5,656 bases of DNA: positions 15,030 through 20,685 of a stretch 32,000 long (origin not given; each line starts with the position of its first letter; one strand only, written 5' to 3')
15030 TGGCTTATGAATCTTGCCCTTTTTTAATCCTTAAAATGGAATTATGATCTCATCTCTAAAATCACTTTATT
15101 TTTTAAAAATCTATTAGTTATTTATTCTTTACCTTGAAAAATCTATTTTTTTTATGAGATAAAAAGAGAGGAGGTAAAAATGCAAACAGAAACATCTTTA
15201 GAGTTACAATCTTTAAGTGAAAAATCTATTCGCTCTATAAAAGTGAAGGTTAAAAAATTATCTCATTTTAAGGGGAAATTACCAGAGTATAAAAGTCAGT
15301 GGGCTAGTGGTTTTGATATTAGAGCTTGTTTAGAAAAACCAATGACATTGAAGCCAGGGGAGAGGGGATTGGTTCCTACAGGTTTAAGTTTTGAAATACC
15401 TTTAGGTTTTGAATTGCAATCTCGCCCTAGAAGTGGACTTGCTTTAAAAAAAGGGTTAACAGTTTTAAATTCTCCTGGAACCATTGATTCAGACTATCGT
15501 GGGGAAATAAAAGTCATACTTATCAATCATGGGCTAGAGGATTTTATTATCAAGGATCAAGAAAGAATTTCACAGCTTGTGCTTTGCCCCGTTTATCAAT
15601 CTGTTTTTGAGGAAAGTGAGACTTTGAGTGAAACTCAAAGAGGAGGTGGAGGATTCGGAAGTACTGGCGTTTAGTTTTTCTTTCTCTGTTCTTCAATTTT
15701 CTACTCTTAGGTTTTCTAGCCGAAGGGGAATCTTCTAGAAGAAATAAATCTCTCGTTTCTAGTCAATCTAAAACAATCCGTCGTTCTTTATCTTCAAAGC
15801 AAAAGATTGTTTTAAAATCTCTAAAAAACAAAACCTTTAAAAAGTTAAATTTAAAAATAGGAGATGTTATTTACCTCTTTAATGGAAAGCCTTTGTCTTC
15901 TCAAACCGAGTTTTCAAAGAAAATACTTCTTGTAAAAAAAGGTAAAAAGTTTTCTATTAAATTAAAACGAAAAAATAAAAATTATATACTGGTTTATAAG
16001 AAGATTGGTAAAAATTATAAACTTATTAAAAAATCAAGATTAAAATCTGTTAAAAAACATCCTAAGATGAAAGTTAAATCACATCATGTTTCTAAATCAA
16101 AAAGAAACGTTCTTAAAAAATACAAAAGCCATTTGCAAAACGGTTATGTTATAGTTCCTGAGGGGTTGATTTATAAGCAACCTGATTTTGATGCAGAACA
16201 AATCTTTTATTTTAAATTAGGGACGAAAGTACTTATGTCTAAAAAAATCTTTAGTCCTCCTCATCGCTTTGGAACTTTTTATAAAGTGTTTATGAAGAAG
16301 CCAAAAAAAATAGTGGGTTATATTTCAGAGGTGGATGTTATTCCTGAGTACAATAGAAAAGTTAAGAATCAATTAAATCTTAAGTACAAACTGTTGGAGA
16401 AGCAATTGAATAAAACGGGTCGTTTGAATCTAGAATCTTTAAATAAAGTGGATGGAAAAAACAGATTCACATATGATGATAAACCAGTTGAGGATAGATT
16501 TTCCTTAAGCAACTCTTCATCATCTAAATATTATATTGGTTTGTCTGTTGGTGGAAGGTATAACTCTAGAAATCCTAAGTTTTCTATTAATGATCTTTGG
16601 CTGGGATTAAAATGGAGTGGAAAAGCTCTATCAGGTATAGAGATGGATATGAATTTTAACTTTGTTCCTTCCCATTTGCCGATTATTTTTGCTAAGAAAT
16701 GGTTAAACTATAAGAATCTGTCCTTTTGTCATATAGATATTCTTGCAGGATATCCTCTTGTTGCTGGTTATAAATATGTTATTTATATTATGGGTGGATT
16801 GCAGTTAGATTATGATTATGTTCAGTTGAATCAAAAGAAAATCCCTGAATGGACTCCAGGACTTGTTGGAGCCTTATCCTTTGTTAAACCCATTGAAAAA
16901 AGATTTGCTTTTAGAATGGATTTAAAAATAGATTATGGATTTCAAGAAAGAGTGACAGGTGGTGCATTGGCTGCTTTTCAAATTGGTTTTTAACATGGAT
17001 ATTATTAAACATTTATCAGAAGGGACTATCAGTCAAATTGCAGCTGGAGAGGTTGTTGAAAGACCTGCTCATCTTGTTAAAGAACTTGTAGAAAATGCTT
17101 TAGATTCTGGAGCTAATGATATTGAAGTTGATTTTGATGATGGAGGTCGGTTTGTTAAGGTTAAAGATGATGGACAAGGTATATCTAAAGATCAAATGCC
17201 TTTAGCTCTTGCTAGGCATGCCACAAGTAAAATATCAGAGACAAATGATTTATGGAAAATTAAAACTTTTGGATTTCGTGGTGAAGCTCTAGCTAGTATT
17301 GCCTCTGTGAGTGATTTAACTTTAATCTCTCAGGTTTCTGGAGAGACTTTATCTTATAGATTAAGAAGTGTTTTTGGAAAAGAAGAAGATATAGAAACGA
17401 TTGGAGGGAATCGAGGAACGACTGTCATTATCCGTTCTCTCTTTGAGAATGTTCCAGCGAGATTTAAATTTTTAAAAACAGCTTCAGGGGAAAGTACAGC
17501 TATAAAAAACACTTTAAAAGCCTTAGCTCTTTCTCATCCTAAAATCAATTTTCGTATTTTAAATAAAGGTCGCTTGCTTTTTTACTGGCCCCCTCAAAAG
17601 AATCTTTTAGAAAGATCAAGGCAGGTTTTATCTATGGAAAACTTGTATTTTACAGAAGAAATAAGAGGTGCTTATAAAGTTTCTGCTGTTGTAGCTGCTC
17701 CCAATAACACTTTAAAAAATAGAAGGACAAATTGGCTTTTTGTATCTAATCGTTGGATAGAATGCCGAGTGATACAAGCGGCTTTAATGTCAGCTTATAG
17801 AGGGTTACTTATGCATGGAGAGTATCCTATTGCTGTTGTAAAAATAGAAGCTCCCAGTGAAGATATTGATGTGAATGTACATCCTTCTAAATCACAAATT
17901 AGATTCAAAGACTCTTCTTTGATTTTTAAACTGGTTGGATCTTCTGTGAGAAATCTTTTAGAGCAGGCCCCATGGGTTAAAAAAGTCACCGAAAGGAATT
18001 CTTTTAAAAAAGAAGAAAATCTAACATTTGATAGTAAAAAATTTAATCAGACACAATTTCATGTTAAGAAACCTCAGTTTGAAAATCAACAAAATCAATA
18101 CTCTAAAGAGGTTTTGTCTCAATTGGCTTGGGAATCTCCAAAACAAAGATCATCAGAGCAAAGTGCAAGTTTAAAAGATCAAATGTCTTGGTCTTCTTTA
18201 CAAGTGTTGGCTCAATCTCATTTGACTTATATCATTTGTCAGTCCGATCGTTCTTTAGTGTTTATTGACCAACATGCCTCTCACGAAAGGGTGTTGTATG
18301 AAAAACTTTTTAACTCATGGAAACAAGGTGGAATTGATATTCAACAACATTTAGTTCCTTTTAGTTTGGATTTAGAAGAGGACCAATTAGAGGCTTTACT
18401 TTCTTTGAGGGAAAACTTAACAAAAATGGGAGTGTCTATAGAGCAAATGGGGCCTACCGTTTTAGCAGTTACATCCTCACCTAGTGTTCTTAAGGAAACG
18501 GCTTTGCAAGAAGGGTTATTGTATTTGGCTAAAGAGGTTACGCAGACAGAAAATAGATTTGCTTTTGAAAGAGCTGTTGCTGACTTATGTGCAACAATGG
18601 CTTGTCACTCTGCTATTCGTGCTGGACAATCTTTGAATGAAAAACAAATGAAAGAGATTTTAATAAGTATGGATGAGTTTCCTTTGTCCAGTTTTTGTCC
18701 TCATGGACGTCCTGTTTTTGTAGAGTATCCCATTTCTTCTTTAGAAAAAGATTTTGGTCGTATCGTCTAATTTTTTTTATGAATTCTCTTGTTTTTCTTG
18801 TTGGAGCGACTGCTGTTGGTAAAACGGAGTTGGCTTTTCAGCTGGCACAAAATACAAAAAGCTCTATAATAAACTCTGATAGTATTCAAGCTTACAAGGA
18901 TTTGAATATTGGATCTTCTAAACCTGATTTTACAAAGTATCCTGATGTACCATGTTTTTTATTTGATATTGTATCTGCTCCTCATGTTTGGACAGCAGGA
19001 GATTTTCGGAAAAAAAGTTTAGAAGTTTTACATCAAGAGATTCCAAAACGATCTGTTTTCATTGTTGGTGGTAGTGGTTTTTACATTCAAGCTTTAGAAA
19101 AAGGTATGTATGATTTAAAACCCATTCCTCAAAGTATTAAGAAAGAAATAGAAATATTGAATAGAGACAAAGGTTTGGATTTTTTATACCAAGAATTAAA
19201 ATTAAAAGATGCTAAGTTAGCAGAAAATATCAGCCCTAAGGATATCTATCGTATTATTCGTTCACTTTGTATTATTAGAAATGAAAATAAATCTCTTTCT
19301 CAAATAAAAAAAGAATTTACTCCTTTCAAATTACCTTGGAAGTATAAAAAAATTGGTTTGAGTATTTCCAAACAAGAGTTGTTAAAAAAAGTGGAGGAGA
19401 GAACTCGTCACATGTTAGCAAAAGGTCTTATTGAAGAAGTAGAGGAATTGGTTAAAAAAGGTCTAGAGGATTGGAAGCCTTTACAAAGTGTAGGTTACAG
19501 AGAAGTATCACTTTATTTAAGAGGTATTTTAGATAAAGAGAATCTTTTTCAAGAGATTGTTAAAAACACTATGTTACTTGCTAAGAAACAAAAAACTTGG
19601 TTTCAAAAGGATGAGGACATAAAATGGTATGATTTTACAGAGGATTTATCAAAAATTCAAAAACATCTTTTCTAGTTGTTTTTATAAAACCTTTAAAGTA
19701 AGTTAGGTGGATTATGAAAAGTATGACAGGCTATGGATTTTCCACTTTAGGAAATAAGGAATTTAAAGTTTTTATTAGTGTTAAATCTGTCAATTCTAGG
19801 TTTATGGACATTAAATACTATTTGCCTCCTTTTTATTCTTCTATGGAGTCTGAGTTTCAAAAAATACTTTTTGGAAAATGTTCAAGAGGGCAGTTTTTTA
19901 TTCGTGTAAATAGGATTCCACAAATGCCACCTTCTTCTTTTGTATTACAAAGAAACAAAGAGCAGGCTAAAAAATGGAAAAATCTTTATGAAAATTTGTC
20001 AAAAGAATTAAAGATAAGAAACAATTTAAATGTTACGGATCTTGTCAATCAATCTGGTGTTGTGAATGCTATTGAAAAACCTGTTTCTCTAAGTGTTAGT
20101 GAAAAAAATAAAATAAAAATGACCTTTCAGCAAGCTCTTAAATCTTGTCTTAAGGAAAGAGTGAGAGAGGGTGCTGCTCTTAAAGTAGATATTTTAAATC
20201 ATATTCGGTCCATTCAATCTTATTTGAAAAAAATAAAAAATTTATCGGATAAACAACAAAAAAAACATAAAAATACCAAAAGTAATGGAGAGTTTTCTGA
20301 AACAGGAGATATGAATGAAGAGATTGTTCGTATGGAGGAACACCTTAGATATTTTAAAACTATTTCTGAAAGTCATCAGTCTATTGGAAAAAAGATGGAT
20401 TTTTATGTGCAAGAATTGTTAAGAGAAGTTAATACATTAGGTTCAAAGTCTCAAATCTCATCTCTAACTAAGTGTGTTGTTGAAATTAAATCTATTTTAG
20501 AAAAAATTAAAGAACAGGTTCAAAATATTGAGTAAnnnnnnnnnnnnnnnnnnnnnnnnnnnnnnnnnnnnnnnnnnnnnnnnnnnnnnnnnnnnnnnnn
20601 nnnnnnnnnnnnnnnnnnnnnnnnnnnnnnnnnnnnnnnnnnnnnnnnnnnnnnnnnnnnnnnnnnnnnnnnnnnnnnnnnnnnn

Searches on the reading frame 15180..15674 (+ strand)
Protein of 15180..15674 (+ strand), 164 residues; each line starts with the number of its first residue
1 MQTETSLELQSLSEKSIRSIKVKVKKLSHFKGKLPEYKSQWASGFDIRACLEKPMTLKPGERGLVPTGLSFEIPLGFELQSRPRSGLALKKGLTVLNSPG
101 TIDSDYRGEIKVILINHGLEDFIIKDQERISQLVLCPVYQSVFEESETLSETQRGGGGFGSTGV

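Call 65: search_protein_families(library=pfam, proteins=[window:15180-15674:+], max_evalue=0.00001)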
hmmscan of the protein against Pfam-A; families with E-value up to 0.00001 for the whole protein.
window:15180-15674:+ (164 aa): 1 family
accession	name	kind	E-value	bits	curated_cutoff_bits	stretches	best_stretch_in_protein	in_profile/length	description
PF00692.24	dUTPase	-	3.1e-29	101.8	22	1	32-163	3-129/129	dUTPase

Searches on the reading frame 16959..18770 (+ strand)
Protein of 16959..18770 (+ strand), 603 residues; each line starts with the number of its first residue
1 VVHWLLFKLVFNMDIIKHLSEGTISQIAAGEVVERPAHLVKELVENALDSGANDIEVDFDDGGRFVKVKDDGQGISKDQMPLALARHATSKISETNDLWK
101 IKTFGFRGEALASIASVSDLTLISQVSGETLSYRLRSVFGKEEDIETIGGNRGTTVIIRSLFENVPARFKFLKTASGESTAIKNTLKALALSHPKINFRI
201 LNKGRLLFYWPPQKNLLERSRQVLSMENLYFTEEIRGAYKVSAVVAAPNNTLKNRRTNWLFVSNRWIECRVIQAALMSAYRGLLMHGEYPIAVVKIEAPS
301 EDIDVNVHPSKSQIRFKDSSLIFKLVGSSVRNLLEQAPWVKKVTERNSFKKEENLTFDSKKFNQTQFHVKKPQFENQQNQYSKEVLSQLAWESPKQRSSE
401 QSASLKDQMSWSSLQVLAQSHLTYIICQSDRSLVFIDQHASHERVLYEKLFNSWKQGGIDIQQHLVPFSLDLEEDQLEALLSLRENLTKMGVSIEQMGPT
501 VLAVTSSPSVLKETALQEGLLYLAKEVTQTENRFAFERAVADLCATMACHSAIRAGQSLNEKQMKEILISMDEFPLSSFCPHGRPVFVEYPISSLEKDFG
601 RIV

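Call 65: search_protein_families(library=pfam, proteins=[window:16959-18770:+], max_evalue=0.00001)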
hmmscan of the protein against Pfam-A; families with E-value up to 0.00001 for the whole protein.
window:16959-18770:+ (603 aa): 4 families
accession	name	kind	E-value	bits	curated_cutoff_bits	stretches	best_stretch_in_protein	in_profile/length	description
PF08676.16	MutL_C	-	3.4e-35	121.2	25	1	417-559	1-142/142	MutL C terminal dimerisation domain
PF01119.25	DNA_mis_repair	-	4.9e-26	91.1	26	1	227-334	11-118/119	DNA mismatch repair protein, C-terminal domain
PF13589.12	HATPase_c_3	-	2.9e-11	44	25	1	39-139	6-107/137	Histidine kinase-, DNA gyrase B-, and HSP90-like ATPase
PF02518.31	HATPase_c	-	2e-07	31.8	26.4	1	34-97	4-64/111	Histidine kinase-, DNA gyrase B-, and HSP90-like ATPase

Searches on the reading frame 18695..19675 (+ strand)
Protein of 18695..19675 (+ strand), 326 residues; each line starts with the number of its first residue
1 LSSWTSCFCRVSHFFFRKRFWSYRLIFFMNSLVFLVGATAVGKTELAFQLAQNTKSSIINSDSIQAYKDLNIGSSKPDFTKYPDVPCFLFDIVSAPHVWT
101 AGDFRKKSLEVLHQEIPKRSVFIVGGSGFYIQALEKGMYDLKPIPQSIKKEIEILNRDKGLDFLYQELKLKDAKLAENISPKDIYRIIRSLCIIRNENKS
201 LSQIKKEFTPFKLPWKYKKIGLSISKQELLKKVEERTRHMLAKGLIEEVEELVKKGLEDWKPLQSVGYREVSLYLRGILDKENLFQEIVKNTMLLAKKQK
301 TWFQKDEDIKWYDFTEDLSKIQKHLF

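Call 65: search_protein_families(library=pfam, proteins=[window:18695-19675:+], max_evalue=0.00001)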
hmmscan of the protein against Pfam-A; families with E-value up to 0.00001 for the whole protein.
window:18695-19675:+ (326 aa): 2 families
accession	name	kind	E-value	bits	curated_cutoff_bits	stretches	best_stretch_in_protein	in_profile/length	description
PF01715.23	IPPT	-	7.5e-55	186.7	23.6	1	65-305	1-242/243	IPP transferase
PF01745.22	IPT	-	1.2e-12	48.2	20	1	33-142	4-114/233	Isopentenyl transferase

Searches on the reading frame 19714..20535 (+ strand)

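Call 65: search_protein_families(library=pfam, proteins=[window:19714-20535:+], max_evalue=0.00001)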
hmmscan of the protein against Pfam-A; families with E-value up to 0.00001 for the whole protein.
window:19714-20535:+ (273 aa): 2 families
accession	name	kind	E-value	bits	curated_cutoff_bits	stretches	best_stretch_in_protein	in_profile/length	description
PF03755.18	YicC-like_N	-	2.7e-28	99.7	25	1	1-157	1-155/156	Endoribonuclease YicC-like, N-terminal region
PF08340.16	YicC-like_C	-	2.7e-28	98.9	27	1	170-273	16-120/120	Endoribonuclease YicC-like, C-terminal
